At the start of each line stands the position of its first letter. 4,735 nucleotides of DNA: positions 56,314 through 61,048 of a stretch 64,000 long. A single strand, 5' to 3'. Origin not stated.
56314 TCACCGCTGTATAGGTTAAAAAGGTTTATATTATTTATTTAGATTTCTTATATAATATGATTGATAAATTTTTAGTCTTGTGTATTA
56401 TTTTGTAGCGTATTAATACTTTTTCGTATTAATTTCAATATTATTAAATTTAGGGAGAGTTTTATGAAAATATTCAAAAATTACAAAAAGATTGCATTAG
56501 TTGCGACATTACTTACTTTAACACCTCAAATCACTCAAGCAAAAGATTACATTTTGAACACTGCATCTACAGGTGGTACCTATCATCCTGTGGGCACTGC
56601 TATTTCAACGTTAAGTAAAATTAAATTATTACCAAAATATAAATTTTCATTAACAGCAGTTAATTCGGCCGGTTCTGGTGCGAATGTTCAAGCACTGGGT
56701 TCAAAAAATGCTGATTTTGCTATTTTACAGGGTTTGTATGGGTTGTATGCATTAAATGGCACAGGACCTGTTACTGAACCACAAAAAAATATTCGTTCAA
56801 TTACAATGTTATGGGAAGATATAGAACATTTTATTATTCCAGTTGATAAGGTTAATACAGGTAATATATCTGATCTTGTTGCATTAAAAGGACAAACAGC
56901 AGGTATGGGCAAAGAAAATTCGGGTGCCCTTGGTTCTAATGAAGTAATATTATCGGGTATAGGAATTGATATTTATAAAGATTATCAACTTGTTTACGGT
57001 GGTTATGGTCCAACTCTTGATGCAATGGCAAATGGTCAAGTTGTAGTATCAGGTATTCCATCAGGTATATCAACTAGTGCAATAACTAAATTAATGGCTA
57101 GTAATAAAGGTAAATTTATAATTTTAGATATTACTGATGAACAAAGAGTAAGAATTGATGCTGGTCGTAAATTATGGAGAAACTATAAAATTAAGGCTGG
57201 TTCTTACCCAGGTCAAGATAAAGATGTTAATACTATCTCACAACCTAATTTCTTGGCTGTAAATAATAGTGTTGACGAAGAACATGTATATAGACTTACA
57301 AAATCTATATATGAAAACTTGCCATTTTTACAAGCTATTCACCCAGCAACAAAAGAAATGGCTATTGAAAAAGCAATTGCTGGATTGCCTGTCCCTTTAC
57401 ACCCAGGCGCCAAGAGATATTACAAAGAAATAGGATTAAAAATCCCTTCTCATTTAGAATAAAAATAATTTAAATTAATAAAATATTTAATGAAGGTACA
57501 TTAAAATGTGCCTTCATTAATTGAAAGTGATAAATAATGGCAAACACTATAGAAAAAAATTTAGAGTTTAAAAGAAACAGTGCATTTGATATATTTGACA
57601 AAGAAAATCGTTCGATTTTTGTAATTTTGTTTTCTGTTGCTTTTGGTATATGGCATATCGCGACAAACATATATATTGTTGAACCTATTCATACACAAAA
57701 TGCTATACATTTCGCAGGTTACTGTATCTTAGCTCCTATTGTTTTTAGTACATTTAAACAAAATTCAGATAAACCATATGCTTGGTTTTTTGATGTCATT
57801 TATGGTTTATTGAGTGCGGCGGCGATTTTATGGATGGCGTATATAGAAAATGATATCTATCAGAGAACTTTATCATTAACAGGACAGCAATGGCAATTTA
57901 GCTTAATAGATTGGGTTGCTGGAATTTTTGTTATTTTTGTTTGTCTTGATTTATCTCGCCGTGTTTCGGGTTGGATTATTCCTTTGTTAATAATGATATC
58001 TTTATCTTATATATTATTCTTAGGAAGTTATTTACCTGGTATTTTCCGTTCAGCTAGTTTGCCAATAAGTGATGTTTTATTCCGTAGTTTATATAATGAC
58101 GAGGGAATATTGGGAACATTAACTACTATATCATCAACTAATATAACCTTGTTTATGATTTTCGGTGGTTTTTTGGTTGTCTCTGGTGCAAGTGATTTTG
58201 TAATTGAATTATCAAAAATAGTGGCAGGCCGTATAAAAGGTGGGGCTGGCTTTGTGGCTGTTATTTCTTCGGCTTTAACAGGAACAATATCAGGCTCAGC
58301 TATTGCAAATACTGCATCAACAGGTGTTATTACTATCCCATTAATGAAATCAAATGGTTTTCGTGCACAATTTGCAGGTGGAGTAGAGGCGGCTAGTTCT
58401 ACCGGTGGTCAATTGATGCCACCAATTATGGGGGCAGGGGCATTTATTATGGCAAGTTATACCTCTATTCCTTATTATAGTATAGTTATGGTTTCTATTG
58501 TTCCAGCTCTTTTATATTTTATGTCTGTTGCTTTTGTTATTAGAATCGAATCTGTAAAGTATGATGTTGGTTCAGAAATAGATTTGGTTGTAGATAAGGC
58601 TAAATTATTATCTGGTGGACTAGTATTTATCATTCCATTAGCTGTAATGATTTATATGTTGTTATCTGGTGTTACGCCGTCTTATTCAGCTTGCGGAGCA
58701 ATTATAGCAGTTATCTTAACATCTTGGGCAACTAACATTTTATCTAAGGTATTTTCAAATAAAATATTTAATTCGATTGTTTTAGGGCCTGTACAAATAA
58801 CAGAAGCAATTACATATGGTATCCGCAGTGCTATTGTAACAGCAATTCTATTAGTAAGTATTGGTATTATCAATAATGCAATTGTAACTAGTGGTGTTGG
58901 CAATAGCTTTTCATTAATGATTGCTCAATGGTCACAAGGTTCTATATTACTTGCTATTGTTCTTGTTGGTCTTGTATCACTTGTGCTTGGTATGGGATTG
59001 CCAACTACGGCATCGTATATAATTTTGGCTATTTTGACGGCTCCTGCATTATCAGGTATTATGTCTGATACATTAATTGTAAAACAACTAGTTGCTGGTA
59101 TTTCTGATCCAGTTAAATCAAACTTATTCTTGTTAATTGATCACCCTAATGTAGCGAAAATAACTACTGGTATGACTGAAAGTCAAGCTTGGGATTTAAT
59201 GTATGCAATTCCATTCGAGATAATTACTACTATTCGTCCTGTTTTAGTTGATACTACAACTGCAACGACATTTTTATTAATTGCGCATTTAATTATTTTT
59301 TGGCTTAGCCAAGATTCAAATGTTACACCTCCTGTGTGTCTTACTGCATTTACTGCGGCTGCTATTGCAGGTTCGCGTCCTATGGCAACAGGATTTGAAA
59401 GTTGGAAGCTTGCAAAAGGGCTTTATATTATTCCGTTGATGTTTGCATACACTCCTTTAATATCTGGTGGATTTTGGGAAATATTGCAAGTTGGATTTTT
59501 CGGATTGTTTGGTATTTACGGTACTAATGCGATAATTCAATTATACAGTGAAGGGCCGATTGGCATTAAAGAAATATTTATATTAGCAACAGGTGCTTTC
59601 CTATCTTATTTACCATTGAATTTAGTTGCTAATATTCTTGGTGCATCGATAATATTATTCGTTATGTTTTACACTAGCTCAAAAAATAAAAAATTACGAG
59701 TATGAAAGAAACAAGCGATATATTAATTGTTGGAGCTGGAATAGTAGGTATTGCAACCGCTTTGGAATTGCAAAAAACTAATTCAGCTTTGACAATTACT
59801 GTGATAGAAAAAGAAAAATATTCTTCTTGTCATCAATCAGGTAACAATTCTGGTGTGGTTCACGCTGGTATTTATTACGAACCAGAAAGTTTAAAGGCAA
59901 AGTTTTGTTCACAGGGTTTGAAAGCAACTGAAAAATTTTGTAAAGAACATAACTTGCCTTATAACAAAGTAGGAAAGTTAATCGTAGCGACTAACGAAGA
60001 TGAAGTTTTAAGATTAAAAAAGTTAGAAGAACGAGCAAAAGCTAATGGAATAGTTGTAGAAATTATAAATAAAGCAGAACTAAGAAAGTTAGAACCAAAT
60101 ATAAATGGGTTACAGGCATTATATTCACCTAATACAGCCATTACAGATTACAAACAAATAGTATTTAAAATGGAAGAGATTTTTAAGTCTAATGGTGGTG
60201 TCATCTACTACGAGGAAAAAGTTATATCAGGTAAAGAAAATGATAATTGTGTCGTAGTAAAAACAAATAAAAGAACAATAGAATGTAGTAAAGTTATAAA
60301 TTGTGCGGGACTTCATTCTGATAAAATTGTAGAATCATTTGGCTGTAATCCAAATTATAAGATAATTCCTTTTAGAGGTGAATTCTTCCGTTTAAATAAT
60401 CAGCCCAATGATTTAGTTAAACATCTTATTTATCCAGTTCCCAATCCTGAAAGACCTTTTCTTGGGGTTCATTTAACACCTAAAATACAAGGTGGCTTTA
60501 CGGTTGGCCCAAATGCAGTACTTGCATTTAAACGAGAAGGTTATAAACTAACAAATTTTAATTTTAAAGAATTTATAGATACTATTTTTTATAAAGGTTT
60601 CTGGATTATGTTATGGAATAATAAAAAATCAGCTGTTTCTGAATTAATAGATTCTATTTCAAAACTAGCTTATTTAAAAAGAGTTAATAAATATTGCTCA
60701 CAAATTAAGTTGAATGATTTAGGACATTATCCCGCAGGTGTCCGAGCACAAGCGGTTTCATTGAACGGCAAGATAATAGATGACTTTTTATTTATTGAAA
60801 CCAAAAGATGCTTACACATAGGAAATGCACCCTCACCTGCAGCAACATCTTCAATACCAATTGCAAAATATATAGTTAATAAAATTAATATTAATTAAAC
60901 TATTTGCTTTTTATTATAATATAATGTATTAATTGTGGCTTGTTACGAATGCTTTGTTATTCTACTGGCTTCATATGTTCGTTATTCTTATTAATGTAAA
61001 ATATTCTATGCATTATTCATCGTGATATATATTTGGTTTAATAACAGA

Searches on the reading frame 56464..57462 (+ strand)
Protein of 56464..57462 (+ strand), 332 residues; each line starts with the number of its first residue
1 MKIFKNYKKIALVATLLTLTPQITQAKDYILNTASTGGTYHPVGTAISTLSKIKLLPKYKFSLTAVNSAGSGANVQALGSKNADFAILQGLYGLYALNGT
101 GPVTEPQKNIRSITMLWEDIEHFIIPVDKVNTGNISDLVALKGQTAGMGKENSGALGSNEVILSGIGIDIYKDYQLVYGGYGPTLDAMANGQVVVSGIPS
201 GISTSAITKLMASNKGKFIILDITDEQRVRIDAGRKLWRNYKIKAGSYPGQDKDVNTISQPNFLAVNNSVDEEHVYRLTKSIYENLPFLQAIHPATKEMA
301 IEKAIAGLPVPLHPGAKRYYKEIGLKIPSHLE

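Call 14: search_protein_families(library=ncbifam, proteins=[window:56464-57462:+], max_evalue=1e-8)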
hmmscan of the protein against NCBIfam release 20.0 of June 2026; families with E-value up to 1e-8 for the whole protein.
window:56464-57462:+ (332 aa): 1 family
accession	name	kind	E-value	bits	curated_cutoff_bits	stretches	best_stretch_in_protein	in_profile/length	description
TIGR02122.1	TRAP_TAXI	subfamily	3.5e-73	246.3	84.35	1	12-324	12-320/320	TAXI family TRAP transporter solute-binding subunit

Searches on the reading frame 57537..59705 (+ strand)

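Call 14: search_protein_families(library=ncbifam, proteins=[window:57537-59705:+], max_evalue=1e-8)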
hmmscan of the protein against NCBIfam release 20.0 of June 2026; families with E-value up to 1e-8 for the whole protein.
window:57537-59705:+ (722 aa): 2 families
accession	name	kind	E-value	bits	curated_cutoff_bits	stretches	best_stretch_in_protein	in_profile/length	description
TIGR02123.1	TRAP_fused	subfamily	2.9e-150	501.9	320.65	1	31-718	7-613/615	TRAP transporter fused permease subunit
TIGR00786.1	dctM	subfamily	1.2e-14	53.9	268.45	1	190-499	30-325/405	TRAP transporter large permease subunit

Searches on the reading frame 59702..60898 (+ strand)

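Call 15: search_protein_families(library=ncbifam, proteins=[window:59702-60898:+], max_evalue=1e-8)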
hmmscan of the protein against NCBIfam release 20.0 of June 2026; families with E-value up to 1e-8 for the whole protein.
window:59702-60898:+ (398 aa): 16 families
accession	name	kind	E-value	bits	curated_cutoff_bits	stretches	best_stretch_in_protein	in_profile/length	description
NF008726.1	PRK11728.1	equivalog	3.5e-160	533.1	299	1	6-393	2-389/389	L-2-hydroxyglutarate oxidase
NF033460.1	glycerol3P_ox_II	equivalog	2.9e-45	155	460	1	5-295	2-294/361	type 2 glycerol-3-phosphate oxidase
TIGR02352.1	thiamin_ThiO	equivalog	1.4e-19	70.4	250.8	1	7-242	1-240/351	glycine oxidase ThiO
TIGR03364.1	HpnW_proposed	hypoth_equivalog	3.5e-14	52.6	285.1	1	6-209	2-200/365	TIGR03364 family FAD-dependent oxidoreductase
TIGR03197.1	MnmC_Cterm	equivalog_domain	4.8e-13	49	174.2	1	6-212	1-209/400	FAD-dependent 5-carboxymethylaminomethyl-2-thiouridine(34) oxidoreductase MnmC1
NF002481.1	PRK01747.1-2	equivalog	3.4e-12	46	600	1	3-226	237-437/611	bifunctional tRNA (5-methylaminomethyl-2-thiouridine)(34)-methyltransferase MnmC2/FAD-dependent 5-carboxymethylaminomethyl-2-thiouridine(34)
NF001933.0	PRK00711.1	subfamily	4.8e-12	45.6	383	0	80-225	123-274/429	D-amino acid dehydrogenase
NF050086.1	pipecolate_AmaA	exception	7.9e-12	44.5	600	1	3-203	24-234/425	L-pipecolate oxidase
TIGR03377.1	glycerol3P_GlpA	equivalog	3.6e-11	42.3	552.8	1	6-239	1-235/530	anaerobic glycerol-3-phosphate dehydrogenase subunit GlpA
NF008425.0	PRK11259.1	equivalog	6.5e-11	41.8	257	1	2-213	2-212/377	N-methyl-L-tryptophan oxidase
TIGR01377.1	soxA_mon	subfamily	1e-10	41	479.65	1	6-215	2-209/381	amino oxidase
NF009074.0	PRK12409.1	equivalog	1.2e-10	41.2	494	0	6-55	3-50/410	D-amino acid dehydrogenase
TIGR01373.1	soxB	subfamily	1.7e-10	40.3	529.45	1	2-214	28-248/407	sarcosine oxidase subunit beta family protein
NF008313.0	PRK11101.1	equivalog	2.4e-10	39.6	425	1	3-239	7-244/548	anaerobic glycerol-3-phosphate dehydrogenase subunit A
TIGR03329.1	Phn_aa_oxid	hypoth_equivalog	1.1e-09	37.6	632.8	1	3-199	23-230/460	putative aminophosphonate oxidoreductase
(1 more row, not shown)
